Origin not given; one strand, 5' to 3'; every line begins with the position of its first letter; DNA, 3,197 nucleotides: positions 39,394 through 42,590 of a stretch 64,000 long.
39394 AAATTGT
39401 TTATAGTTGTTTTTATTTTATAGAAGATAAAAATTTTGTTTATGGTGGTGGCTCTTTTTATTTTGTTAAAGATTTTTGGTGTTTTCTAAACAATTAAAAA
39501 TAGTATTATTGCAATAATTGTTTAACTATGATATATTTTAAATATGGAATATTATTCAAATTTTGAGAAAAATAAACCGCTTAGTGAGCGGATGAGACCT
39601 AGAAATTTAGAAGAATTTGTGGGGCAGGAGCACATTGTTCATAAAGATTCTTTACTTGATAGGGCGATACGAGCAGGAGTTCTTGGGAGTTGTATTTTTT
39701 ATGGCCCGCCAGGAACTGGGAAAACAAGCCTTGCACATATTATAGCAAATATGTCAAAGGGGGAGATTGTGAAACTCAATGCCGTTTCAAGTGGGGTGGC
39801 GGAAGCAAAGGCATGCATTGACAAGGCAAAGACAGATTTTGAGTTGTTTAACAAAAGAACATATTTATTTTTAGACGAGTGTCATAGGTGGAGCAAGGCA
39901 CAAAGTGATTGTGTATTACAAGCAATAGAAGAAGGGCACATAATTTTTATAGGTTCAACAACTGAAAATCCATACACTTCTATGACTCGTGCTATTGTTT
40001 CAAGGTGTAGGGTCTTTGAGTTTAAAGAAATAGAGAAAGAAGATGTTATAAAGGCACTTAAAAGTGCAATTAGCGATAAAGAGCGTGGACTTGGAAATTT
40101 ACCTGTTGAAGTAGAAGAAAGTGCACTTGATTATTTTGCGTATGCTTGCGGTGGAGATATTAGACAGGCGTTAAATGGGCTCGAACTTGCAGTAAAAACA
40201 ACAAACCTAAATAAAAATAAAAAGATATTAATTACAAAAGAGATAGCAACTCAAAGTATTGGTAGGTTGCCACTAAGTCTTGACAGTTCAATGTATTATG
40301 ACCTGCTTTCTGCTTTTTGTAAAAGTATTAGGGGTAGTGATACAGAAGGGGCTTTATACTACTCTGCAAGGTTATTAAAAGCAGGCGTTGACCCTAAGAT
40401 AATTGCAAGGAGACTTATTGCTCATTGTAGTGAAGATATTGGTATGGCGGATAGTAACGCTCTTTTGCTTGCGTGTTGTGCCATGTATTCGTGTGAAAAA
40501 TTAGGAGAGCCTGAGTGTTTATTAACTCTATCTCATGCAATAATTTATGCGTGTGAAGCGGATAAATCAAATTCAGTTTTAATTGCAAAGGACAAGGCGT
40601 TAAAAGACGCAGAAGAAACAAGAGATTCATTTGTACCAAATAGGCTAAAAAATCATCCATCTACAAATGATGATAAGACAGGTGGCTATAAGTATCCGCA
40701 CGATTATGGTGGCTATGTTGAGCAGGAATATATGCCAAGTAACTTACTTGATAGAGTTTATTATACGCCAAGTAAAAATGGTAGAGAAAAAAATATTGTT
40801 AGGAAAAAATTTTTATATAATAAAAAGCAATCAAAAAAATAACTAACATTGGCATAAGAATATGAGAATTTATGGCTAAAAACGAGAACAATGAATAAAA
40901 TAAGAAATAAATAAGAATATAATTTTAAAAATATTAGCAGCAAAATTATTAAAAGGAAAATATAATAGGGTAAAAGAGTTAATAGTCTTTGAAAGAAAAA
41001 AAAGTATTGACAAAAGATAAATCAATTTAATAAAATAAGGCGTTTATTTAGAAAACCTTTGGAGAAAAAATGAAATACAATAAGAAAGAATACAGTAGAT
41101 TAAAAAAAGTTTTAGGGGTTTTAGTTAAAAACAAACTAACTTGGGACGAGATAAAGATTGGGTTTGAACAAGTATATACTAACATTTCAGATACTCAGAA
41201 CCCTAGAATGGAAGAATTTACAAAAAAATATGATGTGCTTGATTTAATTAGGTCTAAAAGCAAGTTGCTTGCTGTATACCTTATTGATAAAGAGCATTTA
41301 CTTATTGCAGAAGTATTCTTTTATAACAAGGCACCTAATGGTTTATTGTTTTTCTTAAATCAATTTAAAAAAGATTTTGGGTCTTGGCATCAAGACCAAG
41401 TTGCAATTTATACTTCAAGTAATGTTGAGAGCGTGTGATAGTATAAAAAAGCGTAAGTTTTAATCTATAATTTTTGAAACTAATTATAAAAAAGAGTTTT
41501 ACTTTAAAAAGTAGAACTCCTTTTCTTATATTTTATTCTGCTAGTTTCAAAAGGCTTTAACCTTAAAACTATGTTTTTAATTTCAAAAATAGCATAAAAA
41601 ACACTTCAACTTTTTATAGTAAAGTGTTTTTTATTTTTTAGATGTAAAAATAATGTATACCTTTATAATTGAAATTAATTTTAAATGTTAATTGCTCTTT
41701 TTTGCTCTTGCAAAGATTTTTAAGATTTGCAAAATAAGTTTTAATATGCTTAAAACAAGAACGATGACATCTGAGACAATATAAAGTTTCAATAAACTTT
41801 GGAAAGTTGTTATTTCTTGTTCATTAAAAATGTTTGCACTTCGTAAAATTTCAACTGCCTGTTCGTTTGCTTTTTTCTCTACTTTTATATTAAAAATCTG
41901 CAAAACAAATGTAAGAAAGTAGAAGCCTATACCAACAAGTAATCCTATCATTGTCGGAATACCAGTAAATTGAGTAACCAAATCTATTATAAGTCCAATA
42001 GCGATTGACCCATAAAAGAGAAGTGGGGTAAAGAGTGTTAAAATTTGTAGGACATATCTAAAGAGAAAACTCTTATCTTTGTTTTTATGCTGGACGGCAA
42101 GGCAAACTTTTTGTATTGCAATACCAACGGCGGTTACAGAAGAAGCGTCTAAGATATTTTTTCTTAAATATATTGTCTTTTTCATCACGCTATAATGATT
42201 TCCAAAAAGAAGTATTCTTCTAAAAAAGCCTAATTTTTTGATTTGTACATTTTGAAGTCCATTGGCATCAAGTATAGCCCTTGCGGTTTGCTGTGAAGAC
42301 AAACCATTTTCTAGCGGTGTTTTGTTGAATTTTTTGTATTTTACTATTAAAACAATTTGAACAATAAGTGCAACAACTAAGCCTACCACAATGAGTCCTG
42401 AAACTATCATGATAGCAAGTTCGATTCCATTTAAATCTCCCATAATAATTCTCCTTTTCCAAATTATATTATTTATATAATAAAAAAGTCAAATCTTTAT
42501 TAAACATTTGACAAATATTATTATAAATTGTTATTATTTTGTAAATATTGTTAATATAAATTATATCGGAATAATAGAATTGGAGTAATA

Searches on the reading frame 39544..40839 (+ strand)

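Call 66: search_protein_families(library=pfam, proteins=[window:39544-40839:+], max_evalue=0.00001)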
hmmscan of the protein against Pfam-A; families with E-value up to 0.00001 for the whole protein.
window:39544-40839:+ (432 aa): 4 families
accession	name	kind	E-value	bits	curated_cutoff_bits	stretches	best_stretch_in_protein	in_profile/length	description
PF12002.13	MgsA_C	-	5.1e-51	173.3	27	1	264-420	1-161/167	MgsA AAA+ ATPase C terminal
PF16193.11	AAA_assoc_2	-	6.6e-19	68.4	34.3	1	185-263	2-81/81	AAA C-terminal domain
PF05496.18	RuvB_N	-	1.5e-14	54.5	27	1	17-137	1-118/159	Holliday junction DNA helicase RuvB P-loop domain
PF00004.35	AAA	-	1.9e-11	45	21.2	1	51-158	2-126/131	ATPase family associated with various cellular activities (AAA)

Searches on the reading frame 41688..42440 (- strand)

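Call 66: search_protein_families(library=pfam, proteins=[window:41688-42440:-], max_evalue=0.00001)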
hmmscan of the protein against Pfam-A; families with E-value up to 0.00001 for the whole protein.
window:41688-42440:- (250 aa): 1 family
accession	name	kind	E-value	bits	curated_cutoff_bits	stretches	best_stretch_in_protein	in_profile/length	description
PF04298.18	Zn_peptidase_2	-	1.1e-27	97.4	27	1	16-237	4-212/218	Putative neutral zinc metallopeptidase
